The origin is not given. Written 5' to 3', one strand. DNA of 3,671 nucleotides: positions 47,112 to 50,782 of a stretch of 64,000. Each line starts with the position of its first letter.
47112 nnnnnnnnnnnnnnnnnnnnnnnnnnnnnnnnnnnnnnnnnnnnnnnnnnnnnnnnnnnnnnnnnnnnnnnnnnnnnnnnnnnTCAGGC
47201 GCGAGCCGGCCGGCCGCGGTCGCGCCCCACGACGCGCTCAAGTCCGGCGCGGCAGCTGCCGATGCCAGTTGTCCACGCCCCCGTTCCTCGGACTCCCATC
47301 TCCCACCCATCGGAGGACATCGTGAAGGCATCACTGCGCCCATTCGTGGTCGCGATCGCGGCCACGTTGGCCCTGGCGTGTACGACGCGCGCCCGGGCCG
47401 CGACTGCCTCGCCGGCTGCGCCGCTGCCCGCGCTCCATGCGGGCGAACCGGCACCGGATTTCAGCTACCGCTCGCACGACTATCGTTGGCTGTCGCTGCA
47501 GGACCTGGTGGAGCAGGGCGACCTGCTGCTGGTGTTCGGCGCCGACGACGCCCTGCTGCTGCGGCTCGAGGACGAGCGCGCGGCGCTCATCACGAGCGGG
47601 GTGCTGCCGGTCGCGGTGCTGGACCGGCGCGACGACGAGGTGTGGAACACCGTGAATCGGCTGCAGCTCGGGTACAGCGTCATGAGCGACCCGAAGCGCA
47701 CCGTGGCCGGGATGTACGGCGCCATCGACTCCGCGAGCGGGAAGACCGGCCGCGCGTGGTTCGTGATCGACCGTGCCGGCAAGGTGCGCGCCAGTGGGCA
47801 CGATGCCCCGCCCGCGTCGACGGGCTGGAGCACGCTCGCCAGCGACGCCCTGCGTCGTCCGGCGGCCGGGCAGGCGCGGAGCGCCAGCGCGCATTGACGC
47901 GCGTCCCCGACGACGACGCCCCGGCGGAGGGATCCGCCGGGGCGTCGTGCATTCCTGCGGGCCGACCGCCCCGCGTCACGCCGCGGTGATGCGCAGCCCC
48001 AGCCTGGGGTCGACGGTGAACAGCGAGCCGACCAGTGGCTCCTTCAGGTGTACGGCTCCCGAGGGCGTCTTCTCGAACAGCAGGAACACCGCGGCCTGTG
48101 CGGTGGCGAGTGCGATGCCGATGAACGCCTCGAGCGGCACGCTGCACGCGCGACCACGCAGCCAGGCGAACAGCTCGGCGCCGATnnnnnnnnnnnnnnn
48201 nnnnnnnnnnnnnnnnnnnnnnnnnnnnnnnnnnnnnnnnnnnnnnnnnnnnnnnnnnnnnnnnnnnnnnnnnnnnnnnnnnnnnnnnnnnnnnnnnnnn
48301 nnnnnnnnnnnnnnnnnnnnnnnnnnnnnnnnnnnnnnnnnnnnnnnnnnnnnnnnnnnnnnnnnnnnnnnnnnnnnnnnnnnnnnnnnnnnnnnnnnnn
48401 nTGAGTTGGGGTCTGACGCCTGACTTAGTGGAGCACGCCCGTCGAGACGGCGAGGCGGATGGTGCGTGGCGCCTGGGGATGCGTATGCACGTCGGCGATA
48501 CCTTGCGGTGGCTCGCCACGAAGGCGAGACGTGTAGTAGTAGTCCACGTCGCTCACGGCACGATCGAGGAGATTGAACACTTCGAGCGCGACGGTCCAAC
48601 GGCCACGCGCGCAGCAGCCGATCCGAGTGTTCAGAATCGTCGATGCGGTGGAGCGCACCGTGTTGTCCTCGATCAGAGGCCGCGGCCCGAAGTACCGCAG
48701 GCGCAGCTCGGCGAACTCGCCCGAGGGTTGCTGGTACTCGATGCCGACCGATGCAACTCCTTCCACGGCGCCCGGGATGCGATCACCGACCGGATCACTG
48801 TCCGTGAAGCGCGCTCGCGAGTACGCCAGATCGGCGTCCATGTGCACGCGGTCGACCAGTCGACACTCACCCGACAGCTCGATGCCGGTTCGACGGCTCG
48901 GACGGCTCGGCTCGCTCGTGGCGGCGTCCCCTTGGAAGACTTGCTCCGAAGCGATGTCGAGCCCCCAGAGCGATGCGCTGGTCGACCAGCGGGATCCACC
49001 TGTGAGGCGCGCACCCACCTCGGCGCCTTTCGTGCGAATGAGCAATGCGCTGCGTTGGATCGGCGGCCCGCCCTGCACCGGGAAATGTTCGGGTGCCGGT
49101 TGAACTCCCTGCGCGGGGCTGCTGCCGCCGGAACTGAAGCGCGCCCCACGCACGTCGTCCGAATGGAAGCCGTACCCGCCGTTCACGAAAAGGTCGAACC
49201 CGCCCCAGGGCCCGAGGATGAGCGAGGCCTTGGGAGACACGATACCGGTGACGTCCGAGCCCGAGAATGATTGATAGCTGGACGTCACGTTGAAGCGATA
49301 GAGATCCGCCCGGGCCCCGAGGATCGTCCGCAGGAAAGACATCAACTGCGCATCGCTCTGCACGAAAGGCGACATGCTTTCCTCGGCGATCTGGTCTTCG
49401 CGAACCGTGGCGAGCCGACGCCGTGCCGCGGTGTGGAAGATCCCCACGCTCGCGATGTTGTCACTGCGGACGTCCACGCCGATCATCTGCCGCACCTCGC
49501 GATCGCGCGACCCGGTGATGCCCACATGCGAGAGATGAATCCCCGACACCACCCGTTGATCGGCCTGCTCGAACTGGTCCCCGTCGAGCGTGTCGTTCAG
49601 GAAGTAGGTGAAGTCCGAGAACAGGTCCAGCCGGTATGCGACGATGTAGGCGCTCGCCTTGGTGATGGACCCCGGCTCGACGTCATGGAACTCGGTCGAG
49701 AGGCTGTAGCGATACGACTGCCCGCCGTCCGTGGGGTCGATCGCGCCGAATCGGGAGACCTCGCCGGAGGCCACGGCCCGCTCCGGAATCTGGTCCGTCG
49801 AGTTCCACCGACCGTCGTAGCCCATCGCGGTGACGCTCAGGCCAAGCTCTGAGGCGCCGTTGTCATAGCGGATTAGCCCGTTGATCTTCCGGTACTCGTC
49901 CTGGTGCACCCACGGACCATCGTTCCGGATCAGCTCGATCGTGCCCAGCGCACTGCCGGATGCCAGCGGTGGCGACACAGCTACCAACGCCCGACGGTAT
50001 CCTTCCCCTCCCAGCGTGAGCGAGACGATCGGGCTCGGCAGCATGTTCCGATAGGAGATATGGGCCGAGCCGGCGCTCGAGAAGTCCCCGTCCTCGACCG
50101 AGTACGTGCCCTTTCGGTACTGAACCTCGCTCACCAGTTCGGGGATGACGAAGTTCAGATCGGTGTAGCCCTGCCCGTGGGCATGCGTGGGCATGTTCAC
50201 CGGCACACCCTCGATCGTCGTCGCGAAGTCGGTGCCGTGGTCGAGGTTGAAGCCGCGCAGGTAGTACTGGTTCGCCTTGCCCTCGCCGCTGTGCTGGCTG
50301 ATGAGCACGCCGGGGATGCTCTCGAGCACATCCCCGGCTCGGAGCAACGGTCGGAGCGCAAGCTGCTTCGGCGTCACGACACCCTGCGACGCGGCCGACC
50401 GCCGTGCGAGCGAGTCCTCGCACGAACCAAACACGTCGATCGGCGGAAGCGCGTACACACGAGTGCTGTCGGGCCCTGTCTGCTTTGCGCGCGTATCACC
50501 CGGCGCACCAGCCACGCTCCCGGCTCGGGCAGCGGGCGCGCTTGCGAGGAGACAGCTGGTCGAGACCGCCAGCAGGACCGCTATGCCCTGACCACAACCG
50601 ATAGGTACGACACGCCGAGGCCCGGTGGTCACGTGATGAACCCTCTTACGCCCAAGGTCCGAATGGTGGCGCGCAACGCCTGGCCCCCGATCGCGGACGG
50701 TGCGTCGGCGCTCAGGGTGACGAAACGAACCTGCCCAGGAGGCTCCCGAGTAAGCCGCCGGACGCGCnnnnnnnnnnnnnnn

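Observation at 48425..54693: Metal-uptake island lacking an ATPase and containing a decayed duplicate of its own outer-membrane barrel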

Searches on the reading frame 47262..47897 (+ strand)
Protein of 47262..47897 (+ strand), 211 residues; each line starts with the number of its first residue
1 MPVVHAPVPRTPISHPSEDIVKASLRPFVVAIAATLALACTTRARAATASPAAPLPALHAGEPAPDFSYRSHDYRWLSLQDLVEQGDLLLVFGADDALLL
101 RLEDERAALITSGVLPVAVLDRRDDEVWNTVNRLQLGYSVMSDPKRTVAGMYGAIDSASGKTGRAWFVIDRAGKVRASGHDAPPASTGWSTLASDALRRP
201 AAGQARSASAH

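Call 3: search_protein_families(library=pfam, proteins=[window:47262-47897:+], max_evalue=0.01)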
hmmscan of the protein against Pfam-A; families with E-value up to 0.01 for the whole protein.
window:47262-47897:+ (211 aa): 2 families
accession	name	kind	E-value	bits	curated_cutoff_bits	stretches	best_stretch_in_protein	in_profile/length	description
PF00578.27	AhpC-TSA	-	5.2e-13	49.5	26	1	61-177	2-123/124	AhpC/TSA family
PF08534.16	Redoxin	-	0.0001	22.5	26.6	1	113-182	62-135/148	Redoxin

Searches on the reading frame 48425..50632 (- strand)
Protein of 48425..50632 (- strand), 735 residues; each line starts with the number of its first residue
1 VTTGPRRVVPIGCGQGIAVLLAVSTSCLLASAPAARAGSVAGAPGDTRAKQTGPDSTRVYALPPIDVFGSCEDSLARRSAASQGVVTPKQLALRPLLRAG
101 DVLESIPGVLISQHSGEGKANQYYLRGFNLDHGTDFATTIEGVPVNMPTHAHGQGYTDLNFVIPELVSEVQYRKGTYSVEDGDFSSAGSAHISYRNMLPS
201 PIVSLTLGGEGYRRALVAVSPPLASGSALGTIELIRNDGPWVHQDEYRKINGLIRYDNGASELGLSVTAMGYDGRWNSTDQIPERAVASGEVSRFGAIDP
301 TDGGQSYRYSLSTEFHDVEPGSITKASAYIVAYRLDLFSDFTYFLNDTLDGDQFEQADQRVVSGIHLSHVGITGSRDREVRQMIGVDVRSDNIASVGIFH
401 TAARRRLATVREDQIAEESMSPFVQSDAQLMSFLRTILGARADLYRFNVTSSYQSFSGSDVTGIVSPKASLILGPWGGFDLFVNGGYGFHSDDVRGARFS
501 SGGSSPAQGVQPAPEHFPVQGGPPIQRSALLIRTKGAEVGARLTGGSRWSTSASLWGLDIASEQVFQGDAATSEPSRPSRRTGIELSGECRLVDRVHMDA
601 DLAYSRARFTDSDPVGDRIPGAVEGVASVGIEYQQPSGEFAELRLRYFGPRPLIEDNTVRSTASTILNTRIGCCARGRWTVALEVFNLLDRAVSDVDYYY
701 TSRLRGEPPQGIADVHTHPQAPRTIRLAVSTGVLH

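Call 3: search_protein_families(library=pfam, proteins=[window:48425-50632:-], max_evalue=0.01)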
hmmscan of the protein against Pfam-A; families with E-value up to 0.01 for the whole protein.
window:48425-50632:- (735 aa): 1 family
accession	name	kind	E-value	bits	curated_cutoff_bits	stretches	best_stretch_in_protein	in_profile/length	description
PF07715.20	Plug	-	1.6e-14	54.7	23.9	1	77-188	3-106/107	TonB-dependent Receptor Plug Domain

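Call 36: search_protein_families(library=ncbifam, proteins=[window:48425-50632:-], max_evalue=0.1)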
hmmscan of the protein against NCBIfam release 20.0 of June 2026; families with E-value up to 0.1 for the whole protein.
window:48425-50632:- (735 aa): 7 families
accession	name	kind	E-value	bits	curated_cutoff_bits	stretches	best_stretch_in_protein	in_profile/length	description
TIGR01783.1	TonB-siderophor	subfamily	2.1e-16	59.7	223.5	2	534-730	454-646/649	TonB-dependent siderophore receptor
TIGR01786.1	TonB-hemlactrns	subfamily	3.2e-09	35.7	323.75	1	77-188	19-127/719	TonB-dependent hemoglobin/transferrin/lactoferrin family receptor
TIGR01785.1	TonB-hemin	subfamily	1.6e-08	33.4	316.85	1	65-178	4-112/677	TonB-dependent heme/hemoglobin receptor family protein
NF041535.1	TonB_rec_PqqU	equivalog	1.2e-05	23.9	1200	1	561-690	503-636/676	TonB-dependent receptor PqqU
TIGR01779.1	TonB-B12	equivalog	0.0001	21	599.7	1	100-221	66-182/614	TonB-dependent vitamin B12 receptor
NF007926.1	PRK10641.1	equivalog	0.00012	20.8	836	1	99-192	64-151/617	TonB-dependent vitamin B12 receptor BtuB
NF010651.0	PRK14050.1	equivalog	0.00038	18.7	884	1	553-692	558-703/730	TonB-dependent siderophore receptor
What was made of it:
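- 48425..50632 (-): TonB-dependent receptor (735 aa), the last cargo gene of the island. Plug domain plus TonB-siderophore barrel hits (calls 3, 36).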
